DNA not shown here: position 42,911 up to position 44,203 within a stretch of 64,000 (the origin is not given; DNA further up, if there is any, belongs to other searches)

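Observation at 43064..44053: SbmA/BacA-family peptide importer in a reduced genome, paired with a second transporter under the same control element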

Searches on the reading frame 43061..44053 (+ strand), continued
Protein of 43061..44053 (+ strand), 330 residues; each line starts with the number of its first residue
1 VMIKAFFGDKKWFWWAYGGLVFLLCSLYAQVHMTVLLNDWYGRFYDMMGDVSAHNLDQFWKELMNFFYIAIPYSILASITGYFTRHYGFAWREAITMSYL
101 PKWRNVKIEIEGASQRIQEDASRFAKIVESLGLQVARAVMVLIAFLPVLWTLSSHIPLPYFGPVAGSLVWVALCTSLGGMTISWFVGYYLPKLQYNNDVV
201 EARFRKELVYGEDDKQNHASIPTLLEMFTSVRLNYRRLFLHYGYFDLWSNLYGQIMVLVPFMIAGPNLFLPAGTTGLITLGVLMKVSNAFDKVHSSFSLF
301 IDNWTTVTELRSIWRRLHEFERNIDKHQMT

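Call 22: find_related_loci(query=window:43061-44053:+, collection=genome_contigs, flank=6000)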
Query window:43061-44053:+ (330 aa) in genome_contigs; peptide patterns used: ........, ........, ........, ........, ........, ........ (x = any residue, [..] = any of these).
600 stretches matched a pattern (row limit reached: there are more); 577 encode a relative of the query (tblastn E <= 1e-3); the best 80 are kept; 80 distinct loci.
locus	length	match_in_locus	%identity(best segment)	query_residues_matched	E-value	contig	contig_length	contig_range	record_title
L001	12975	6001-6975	73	1-328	5e-166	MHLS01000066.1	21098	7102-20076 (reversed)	MAG: Candidatus Lloydbacteria bacterium RIFCSPLOWO2_02_FULL_54_12 rifcsplowo2_02_scaffold_9852, whole genome shotgun seq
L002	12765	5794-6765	74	2-328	1e-160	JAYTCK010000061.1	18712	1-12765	MAG: bacterium isolate GFS_1518 GFS_1518_60, whole genome shotgun sequence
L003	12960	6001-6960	66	1-325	2e-146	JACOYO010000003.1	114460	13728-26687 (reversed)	MAG: Parcubacteria group bacterium isolate NC_groundwater_181_Ag_S-0.1um_44_14 S4_GD2017_2_S1_scaffold_69, whole genome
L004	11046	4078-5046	64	2-329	4e-144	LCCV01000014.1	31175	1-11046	MAG: Parcubacteria group bacterium GW2011_GWA2_42_14 UV01_C0014, whole genome shotgun sequence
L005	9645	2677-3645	63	1-328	1e-142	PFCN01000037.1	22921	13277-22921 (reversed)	MAG: Candidatus Niyogibacteria bacterium CG10_big_fil_rev_8_21_14_0_10_42_19 CG10_8_21_14_0.10_scaffold_7283_c, whole ge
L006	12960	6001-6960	65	2-326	6e-140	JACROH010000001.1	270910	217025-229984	MAG: Candidatus Lloydbacteria bacterium isolate NC_groundwater_1956_Pr3_S-0.2um_47_5 scaffold_62052, whole genome shotgu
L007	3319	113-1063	62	2-324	1e-141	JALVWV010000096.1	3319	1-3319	MAG: Campylobacteraceae bacterium isolate M10_metabat2_scaf2bin.044 M10_NODE_21569_length_3319_cov_3.013471, whole genom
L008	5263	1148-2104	61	2-325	3e-136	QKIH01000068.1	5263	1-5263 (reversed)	MAG: Desulfobulbaceae bacterium isolate SZUA-575 scaffold_76300, whole genome shotgun sequence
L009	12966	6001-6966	60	2-328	5e-135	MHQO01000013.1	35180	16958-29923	MAG: Candidatus Sungbacteria bacterium RIFCSPLOWO2_01_FULL_47_10 rifcsplowo2_01_scaffold_15537, whole genome shotgun seq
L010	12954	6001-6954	61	2-324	1e-134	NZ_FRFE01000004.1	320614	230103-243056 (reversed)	Desulfopila aestuarii DSM 18488, whole genome shotgun sequence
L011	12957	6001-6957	61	2-325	6e-134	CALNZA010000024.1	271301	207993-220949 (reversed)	MAG: Desulfocapsaceae bacterium isolate LOGT_bin.0118 genome assembly, contig: contig_48597, whole genome shotgun sequen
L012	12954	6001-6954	59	2-324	3e-133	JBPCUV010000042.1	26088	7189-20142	MAG: Desulfocapsaceae bacterium isolate MAG_seacave_93 S1Ck127_6029, whole genome shotgun sequence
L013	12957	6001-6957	60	2-325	2e-133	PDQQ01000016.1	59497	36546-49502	MAG: Deltaproteobacteria bacterium isolate DOLZORAL124_49_33 DolZOral124_scaffold_580, whole genome shotgun sequence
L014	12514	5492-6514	59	2-328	2e-133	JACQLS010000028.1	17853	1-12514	MAG: Parcubacteria group bacterium isolate NC_groundwater_1209_Ag_S-0.1um_50_38 S_p1_S3_coassembly_k141_1387339, whole g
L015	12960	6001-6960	60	1-325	3e-132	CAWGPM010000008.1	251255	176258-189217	MAG: uncultured delta proteobacterium isolate MFD09779.bin.1.84 genome assembly, contig: contig_38913, whole genome shot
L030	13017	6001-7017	56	2-326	2e-127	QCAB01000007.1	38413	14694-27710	SAR86 cluster bacterium AG-339-G14 Ga0172195_107, whole genome shotgun sequence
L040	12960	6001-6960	57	1-325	4e-126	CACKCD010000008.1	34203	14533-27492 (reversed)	uncultured Pelagibacteraceae bacterium isolate AG-453-C15 genome assembly, contig: AG-453-C15_NODE_8, whole genome shotg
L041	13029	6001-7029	55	2-330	4e-126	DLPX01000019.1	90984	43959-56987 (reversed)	MAG TPA_asm: Proteobacteria bacterium UBA7447 UBA7447_contig_1842, whole genome shotgun sequence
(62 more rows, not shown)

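Call 27: search_protein_families(library=pfam, proteins=[L040:5717-6001:+, L040:7008-7907:+, L040:4608-5714:+, L040:3835-4611:+, L030:7043-8026:-, L012:4843-5496:+, L041:3233-4222:+, L010:3499-4143:-, L001:5148-5900:-, L012:5508-5903:+], max_evalue=0.001)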
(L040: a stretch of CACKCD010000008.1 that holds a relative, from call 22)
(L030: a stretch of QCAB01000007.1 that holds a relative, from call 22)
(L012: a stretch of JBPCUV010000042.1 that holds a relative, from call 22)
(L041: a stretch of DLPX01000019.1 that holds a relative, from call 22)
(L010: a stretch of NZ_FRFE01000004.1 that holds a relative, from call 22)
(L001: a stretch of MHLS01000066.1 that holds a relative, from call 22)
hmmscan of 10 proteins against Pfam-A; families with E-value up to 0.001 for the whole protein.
L040:5717-6001:+ (94 aa): 1 family
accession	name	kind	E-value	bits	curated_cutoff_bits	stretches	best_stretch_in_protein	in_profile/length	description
PF04800.17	NDUS4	-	4.2e-34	117.1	31.9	1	3-93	1-92/96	NADH dehydrogenase ubiquinone Fe-S protein 4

L040:7008-7907:+ (299 aa): 1 family
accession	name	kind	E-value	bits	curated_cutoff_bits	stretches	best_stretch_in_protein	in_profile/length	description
PF03547.23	Mem_trans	-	4.8e-16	58.8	25.7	2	152-290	200-342/343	Membrane transport protein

L040:4608-5714:+ (368 aa): 2 families
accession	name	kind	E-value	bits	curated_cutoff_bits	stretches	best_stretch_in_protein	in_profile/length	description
PF01571.26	GCV_T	-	1.3e-37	129.9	25.6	1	23-262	7-252/255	Aminomethyltransferase folate-binding domain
PF08669.17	GCV_T_C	-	3.9e-09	36.7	25.9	1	290-366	1-77/80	Glycine cleavage T-protein C-terminal barrel domain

L040:3835-4611:+ (258 aa): 9 families
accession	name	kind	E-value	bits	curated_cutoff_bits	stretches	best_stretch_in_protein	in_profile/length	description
PF00561.26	Abhydrolase_1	-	7.1e-32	111.4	25.8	2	24-133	1-110/245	alpha/beta hydrolase fold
PF12146.15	Hydrolase_4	-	6e-22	78.5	27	1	25-244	6-238/239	Serine aminopeptidase, S33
PF12697.13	Abhydrolase_6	-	1.4e-21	78.6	26.3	1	26-245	1-211/217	Alpha/beta hydrolase family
PF02230.22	Abhydrolase_2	-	6.6e-09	36.4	23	0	84-127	100-143/217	Phospholipase/Carboxylesterase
PF12695.13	Abhydrolase_5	-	9.2e-07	29.2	27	0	26-126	2-92/164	Alpha/beta hydrolase family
PF03959.19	FSH1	-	2.6e-06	27.7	21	1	68-240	81-201/211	Serine hydrolase (FSH1)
PF06821.19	Ser_hydrolase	-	4.1e-05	24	22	1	75-123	39-91/172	Serine hydrolase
PF00975.26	Thioesterase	-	5e-05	24.1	26.4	1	26-108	3-85/226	Thioesterase domain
PF06342.18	DUF1057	-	0.00011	21.8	21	1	25-213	37-226/297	Alpha/beta hydrolase of unknown function (DUF1057)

L030:7043-8026:- (327 aa): 4 families
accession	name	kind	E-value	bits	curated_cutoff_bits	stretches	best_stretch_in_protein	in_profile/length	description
PF00561.26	Abhydrolase_1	-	8.5e-25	88.3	25.8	1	22-311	1-243/245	alpha/beta hydrolase fold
PF12697.13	Abhydrolase_6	-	5.2e-13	50.6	26.3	1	24-318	1-216/217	Alpha/beta hydrolase family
PF12146.15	Hydrolase_4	-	5.5e-10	39.4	27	1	23-150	6-138/239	Serine aminopeptidase, S33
PF03096.20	Ndr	-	0.00011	21.5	23.3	0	70-118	79-127/283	Ndr family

L012:4843-5496:+ (217 aa): 1 family
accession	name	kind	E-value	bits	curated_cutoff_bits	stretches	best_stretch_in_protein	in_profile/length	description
PF07929.16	PRiA4_ORF3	-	1.9e-36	125.8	26.6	1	35-205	3-167/173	Plasmid pRiA4b ORF-3-like protein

L041:3233-4222:+ (329 aa): 1 family
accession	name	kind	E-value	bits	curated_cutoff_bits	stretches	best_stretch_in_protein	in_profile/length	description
PF00892.27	EamA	-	1.3e-23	84.2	28.2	2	17-148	2-134/135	EamA-like transporter family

L010:3499-4143:- (214 aa): 1 family
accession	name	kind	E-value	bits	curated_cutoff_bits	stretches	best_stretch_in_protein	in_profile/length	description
PF05908.16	Gamma_PGA_hydro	-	7.6e-54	182.5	22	1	4-188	1-187/191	Poly-gamma-glutamate hydrolase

L001:5148-5900:- (250 aa): 4 families
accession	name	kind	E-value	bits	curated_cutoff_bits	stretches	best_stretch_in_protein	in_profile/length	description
PF00005.33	ABC_tran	-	1.1e-24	88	25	1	20-162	2-136/137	ABC transporter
PF13304.12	AAA_21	-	7.2e-13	49.7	27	2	130-192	233-298/304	AAA domain, putative AbiEii toxin, Type IV TA system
PF13555.12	AAA_29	-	8.1e-05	22.7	27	1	19-57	12-50/61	P-loop containing region of AAA domain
PF13175.12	AAA_15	-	0.00051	20.2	32.1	0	30-53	23-47/374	AAA ATPase domain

L012:5508-5903:+ (131 aa): 1 family
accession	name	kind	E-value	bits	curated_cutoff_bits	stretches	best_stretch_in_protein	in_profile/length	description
PF02566.24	OsmC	-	1.6e-14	54.5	27.5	1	34-128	1-99/100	OsmC-like protein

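Call 32: find_encoding_contigs(protein=P0001, flank=5000, max_places=8)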
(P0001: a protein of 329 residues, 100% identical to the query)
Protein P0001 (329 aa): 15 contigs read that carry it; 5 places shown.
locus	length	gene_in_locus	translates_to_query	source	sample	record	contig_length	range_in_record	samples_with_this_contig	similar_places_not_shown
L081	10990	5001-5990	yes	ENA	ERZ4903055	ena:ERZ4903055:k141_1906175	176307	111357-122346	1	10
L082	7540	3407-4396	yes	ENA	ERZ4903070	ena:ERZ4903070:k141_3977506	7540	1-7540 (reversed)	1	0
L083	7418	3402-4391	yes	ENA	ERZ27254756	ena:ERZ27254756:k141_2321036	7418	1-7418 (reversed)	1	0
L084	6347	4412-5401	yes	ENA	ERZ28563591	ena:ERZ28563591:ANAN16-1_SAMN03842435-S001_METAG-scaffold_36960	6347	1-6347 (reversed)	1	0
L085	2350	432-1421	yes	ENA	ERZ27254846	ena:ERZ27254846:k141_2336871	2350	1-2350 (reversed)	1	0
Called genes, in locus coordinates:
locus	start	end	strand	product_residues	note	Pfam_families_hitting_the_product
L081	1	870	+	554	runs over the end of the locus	PF06418:CTP_synth_N, PF00117:GATase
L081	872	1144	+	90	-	PF12961:DUF3850, PF04266:ASCH (weak)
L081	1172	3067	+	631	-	PF03266:NTPase_1 (faint), PF05970:PIF1, PF13245:AAA_19, PF13401:AAA_22 (weak), PF13604:AAA_30, PF21530:Pif1_2B_dom (weak), PF14493:HTH_40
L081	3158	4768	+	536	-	PF03092:BT1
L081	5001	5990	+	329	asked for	PF05992:SbmA_BacA, PF06472:ABC_membrane_2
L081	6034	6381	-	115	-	PF04993:TfoX_N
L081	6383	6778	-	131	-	PF03073:TspO_MBR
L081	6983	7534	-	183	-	-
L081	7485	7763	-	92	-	-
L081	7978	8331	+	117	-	-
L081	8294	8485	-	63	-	PF12844:HTH_19, PF01381:HTH_3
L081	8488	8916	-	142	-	-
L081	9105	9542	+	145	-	PF05005:Ocnus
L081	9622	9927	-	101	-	PF00856:SET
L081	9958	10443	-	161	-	-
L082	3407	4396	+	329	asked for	PF05992:SbmA_BacA, PF06472:ABC_membrane_2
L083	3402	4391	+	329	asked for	PF05992:SbmA_BacA, PF06472:ABC_membrane_2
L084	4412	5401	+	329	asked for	PF05992:SbmA_BacA, PF06472:ABC_membrane_2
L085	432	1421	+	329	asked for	PF05992:SbmA_BacA, PF06472:ABC_membrane_2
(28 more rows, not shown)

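Call 47: predict_structure(alignment_id=A1)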
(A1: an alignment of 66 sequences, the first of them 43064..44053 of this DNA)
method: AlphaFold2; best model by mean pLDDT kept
length: 329 residues; sequences in the alignment: 66
mean_pLDDT: 78.5   pTM: 0.72
mean pLDDT of the five models: 78.5, 72.9, 71.8, 70.2, 69.7
residues with pLDDT >= 90: 25; 70-90: 238; 50-70: 58; < 50: 8
segments of 3 or more residues with pLDDT < 50: 271-275
pLDDT, mean of each block of 10 residues (from residue 1): 70 83 89 90 85 84 91 90 82 71 60 57 75 82 81 61 70 84 84 85 80 77 85 88 88 86 76 58 84 82 80 72 57
secondary structure, 60 per line:
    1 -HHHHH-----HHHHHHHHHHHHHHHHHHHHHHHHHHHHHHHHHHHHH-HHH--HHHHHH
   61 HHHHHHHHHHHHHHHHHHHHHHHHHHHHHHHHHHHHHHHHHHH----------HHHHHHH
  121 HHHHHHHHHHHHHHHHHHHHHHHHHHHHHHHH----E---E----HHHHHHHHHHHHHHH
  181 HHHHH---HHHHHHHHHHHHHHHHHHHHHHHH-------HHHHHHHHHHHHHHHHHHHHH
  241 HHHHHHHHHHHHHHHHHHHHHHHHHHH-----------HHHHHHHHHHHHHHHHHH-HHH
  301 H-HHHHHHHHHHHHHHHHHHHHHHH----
elements in order: H2-6 H12-48 H55-103 H114-152 H166-185 H189-212 H220-267 H279-296 H298-301 H303-325
